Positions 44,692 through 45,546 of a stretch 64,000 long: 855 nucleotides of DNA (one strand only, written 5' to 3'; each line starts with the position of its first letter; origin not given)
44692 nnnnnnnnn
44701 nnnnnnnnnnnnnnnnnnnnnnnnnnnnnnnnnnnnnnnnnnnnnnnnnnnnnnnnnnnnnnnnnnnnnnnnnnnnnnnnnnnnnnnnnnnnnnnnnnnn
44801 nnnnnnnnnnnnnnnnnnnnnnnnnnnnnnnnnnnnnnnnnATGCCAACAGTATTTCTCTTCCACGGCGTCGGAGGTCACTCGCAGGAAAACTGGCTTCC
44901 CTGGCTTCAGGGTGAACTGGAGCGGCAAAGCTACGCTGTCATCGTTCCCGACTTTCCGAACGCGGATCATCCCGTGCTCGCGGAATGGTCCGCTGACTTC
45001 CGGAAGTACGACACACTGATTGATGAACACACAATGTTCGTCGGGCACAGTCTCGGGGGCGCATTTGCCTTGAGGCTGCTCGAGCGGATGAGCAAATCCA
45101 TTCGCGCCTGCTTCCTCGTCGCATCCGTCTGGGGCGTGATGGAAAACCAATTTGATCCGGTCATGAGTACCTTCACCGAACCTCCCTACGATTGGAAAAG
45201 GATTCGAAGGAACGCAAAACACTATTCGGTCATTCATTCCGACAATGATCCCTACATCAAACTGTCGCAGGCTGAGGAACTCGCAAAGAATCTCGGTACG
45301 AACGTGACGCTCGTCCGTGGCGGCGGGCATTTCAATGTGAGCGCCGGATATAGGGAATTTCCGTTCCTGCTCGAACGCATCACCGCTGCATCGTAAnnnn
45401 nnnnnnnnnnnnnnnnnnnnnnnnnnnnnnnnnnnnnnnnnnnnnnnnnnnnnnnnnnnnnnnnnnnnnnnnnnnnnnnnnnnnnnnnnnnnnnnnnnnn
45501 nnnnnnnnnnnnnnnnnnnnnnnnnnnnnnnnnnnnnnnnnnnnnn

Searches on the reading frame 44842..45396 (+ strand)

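Call 49: search_protein_families(library=pfam, proteins=[window:44842-45396:+], max_evalue=0.0001)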
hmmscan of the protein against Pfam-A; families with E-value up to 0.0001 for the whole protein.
window:44842-45396:+ (184 aa): 4 families
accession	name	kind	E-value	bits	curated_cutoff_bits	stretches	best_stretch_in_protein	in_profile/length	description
PF06821.19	Ser_hydrolase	-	9.8e-25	87.9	22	1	5-176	2-166/172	Serine hydrolase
PF12697.13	Abhydrolase_6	-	2.2e-13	51.8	26.3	1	4-98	1-97/217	Alpha/beta hydrolase family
PF00561.26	Abhydrolase_1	-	5.2e-13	49.7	25.8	1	2-112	1-124/245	alpha/beta hydrolase fold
PF12146.15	Hydrolase_4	-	4.7e-06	26.5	27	0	4-108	7-123/239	Serine aminopeptidase, S33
